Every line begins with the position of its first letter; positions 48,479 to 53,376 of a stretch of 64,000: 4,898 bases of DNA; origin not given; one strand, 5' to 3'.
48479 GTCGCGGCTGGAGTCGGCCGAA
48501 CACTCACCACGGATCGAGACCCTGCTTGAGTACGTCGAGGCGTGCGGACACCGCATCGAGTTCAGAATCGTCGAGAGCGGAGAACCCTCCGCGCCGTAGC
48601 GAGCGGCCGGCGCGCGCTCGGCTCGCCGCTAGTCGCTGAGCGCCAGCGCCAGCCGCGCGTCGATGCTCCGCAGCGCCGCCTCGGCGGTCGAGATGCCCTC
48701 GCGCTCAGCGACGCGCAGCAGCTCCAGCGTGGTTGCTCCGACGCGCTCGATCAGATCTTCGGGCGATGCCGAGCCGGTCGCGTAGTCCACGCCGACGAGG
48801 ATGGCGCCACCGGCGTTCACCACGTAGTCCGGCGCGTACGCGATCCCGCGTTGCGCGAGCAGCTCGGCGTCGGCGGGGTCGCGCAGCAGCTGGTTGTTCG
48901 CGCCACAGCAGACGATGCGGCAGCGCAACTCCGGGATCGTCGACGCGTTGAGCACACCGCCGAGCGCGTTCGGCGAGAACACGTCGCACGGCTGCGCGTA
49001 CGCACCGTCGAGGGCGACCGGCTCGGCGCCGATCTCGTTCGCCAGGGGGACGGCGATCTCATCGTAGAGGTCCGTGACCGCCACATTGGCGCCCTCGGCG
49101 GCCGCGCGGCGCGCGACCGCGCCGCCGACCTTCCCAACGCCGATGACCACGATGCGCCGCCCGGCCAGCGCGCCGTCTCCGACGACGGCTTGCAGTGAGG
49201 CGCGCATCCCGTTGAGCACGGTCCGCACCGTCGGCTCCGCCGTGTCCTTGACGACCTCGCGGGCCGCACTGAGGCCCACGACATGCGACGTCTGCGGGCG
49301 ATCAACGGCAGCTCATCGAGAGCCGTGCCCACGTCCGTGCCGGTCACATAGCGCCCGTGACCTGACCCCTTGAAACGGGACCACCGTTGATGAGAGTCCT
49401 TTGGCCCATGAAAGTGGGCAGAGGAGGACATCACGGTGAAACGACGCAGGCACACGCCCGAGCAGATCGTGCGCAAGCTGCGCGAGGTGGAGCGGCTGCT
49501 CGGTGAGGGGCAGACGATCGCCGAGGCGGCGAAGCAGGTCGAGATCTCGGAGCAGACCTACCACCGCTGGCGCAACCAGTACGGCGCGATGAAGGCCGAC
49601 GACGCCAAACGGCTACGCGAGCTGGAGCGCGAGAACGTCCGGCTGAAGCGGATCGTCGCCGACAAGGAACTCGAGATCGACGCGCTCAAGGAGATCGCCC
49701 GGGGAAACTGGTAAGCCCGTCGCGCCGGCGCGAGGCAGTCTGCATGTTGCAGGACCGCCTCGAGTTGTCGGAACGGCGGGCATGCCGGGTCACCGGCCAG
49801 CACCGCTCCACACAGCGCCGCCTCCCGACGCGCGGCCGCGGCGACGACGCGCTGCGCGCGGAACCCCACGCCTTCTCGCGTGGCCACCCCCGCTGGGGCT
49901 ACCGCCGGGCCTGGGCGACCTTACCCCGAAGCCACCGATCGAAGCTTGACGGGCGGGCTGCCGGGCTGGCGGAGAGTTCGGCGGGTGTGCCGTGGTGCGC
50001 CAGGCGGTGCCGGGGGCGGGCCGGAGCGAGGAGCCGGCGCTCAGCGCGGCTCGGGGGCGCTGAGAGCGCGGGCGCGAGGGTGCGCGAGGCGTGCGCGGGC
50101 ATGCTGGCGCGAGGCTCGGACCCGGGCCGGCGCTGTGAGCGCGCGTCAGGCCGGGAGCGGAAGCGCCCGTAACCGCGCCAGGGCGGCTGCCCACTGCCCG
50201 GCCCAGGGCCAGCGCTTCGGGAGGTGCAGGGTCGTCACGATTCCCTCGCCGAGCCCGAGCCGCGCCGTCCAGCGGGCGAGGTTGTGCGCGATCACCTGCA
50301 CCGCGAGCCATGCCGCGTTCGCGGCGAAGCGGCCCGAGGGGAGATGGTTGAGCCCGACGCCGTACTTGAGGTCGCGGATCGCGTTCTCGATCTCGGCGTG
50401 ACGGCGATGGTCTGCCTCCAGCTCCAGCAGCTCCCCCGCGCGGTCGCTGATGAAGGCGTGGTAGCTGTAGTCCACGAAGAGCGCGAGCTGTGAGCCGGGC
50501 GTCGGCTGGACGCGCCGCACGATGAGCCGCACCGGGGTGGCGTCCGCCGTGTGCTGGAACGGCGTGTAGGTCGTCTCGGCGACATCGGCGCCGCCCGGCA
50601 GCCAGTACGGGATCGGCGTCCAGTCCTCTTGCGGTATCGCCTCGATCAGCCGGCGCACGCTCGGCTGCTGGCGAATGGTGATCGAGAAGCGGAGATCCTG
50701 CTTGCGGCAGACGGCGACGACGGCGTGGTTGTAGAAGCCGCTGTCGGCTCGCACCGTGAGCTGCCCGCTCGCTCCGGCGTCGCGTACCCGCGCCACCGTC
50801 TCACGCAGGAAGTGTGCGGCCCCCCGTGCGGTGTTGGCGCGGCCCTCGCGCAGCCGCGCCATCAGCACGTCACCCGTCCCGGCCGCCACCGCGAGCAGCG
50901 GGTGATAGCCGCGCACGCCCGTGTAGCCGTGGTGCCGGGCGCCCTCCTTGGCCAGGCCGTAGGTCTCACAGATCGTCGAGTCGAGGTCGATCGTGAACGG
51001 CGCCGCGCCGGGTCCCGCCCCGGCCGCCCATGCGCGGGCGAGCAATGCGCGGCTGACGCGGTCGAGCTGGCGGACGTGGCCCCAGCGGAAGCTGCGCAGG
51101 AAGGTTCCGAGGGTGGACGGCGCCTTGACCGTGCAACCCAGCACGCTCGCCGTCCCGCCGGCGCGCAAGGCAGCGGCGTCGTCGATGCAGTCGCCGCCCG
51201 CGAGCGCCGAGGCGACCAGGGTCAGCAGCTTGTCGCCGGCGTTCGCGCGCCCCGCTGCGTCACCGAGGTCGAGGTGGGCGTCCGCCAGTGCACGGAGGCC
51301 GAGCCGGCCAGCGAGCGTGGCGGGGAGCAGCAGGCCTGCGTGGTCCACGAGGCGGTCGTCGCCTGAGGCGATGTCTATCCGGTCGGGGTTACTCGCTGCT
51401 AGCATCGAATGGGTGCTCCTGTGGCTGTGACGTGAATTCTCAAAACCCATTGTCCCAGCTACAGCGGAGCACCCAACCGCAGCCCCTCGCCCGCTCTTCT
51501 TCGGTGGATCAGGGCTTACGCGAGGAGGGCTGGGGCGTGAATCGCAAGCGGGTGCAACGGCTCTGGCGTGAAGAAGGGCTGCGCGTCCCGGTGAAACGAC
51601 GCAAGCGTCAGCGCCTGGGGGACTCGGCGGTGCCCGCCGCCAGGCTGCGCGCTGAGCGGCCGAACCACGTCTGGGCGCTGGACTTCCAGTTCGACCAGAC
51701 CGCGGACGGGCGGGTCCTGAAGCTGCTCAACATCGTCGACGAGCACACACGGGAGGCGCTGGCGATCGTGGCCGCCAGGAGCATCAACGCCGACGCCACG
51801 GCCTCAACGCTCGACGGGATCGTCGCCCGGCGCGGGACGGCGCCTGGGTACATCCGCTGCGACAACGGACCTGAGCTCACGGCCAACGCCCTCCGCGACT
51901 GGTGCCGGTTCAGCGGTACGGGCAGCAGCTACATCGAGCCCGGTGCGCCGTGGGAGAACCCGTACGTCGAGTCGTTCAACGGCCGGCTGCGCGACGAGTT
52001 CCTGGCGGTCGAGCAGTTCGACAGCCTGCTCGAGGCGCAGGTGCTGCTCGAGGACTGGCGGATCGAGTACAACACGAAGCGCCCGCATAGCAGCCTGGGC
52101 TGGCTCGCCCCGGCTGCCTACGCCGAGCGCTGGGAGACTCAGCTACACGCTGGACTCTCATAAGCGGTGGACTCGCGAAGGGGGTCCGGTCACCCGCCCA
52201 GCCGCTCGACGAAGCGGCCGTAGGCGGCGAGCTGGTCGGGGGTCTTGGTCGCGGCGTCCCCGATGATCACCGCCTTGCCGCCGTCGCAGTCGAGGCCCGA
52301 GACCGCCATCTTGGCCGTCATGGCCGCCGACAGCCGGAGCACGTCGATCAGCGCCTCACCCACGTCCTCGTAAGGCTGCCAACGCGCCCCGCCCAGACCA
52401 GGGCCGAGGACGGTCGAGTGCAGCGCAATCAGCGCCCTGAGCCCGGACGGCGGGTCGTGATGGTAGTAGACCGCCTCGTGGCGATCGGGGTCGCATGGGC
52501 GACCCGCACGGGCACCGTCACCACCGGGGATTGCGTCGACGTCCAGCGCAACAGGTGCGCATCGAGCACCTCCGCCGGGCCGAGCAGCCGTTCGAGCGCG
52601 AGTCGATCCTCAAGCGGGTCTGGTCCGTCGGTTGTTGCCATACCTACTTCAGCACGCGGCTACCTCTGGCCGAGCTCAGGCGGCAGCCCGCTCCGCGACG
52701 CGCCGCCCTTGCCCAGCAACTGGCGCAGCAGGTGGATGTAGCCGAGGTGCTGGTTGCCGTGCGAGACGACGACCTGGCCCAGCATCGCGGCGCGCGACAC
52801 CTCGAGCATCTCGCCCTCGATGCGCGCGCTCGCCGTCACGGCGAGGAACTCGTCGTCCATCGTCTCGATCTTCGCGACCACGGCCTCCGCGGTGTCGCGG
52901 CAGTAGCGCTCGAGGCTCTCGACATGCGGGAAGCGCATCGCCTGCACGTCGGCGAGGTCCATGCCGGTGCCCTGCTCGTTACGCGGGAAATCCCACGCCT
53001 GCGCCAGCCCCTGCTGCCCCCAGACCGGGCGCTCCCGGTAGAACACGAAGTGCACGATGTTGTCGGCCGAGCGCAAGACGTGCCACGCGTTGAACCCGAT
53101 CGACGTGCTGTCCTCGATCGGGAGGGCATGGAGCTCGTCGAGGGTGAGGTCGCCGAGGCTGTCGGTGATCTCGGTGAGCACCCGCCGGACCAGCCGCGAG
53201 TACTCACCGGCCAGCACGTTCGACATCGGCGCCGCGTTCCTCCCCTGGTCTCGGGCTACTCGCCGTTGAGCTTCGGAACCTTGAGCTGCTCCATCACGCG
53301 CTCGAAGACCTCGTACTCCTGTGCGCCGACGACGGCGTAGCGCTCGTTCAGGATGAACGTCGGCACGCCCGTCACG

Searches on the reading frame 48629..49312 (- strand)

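Call 36: search_protein_families(library=pfam, proteins=[window:48629-49312:-], max_evalue=0.0001)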
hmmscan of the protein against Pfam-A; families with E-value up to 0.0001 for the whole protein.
window:48629-49312:- (227 aa): 2 families
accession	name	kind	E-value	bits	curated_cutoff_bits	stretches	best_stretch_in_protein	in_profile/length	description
PF00208.27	ELFV_dehydrog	-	4.4e-11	43.4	23.4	1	103-179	106-183/241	Glutamate/Leucine/Phenylalanine/Valine dehydrogenase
PF02826.25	2-Hacid_dh_C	-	3e-06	27.2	25.1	1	48-111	33-94/178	D-isomer specific 2-hydroxyacid dehydrogenase, NAD binding domain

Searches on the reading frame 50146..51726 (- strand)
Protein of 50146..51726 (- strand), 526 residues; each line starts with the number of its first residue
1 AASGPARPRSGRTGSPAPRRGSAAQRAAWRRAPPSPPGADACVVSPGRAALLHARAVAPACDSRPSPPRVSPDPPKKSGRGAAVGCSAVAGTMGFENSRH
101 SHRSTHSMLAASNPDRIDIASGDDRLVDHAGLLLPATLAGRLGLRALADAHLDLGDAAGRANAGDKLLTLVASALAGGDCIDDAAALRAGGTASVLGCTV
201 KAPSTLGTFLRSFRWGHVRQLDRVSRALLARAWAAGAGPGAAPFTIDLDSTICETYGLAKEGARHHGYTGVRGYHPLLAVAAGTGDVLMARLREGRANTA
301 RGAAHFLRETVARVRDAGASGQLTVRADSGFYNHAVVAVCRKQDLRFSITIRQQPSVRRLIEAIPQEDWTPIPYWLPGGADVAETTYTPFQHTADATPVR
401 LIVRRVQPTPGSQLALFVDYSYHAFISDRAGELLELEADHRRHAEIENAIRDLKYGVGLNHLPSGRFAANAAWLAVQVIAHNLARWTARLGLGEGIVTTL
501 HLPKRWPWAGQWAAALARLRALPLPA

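Call 36: search_protein_families(library=pfam, proteins=[window:50146-51726:-], max_evalue=0.0001)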
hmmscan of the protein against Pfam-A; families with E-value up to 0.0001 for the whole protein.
window:50146-51726:- (526 aa): 2 families
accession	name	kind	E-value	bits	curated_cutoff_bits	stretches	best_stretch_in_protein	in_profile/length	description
PF13701.12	DDE_Tnp_1_4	-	3.6e-45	154.4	34.7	1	119-492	11-378/435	Transposase DDE domain group 1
PF01609.27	DDE_Tnp_1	-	5.5e-14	52.8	23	1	246-483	7-200/200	Transposase DDE domain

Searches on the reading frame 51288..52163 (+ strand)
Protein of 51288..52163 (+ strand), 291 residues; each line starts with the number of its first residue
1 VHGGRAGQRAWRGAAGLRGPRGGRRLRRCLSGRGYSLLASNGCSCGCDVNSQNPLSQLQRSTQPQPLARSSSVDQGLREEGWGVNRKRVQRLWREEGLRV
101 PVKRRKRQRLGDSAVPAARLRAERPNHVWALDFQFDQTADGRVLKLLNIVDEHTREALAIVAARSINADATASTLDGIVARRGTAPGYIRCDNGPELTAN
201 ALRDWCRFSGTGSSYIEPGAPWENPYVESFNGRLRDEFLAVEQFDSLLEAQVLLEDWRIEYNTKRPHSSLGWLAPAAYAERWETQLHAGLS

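Call 66: search_protein_families(library=pfam, proteins=[window:51288-52163:+], max_evalue=0.001)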
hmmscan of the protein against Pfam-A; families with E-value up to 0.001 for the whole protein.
window:51288-52163:+ (291 aa): 4 families
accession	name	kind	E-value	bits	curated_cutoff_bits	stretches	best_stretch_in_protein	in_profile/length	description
PF13683.12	rve_3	-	5.1e-26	90.7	26.5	1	213-275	5-67/67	Integrase core domain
PF00665.32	rve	-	3.7e-16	59.7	32.6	1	123-221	2-102/102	Integrase core domain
PF13276.12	HTH_21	-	9.3e-08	32.6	28.1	1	77-106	30-60/60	HTH-like domain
PF13333.12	rve_2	-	8e-05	23.1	22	1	228-279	1-52/56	Integrase core domain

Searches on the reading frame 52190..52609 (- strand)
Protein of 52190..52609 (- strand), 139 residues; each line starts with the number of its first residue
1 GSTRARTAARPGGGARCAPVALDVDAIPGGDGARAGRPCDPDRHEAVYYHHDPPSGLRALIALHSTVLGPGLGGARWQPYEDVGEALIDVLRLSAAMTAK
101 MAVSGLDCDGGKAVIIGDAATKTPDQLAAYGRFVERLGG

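Call 66: search_protein_families(library=pfam, proteins=[window:52190-52609:-], max_evalue=0.001)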
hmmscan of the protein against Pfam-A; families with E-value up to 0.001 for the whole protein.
window:52190-52609:- (139 aa): 1 family
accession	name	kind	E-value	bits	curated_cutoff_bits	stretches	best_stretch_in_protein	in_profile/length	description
PF02812.23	ELFV_dehydrog_N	-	6.5e-15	55.4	25.3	1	55-137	15-98/129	Glu/Leu/Phe/Val dehydrogenase, dimerisation domain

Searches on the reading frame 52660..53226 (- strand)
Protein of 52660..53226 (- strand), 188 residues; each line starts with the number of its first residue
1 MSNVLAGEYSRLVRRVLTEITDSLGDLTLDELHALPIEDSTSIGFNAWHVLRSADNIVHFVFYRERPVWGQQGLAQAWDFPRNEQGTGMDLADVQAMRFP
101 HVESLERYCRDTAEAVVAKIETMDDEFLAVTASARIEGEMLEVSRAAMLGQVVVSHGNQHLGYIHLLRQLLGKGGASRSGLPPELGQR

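Call 6: search_protein_families(library=pfam, proteins=[window:52660-53226:-], max_evalue=0.01)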
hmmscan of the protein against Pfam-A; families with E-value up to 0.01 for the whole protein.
window:52660-53226:- (188 aa): 1 family
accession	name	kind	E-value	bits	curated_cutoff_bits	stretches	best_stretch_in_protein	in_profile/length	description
PF12867.12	DinB_2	-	3.7e-09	37.5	24.8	1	15-164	4-128/128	DinB superfamily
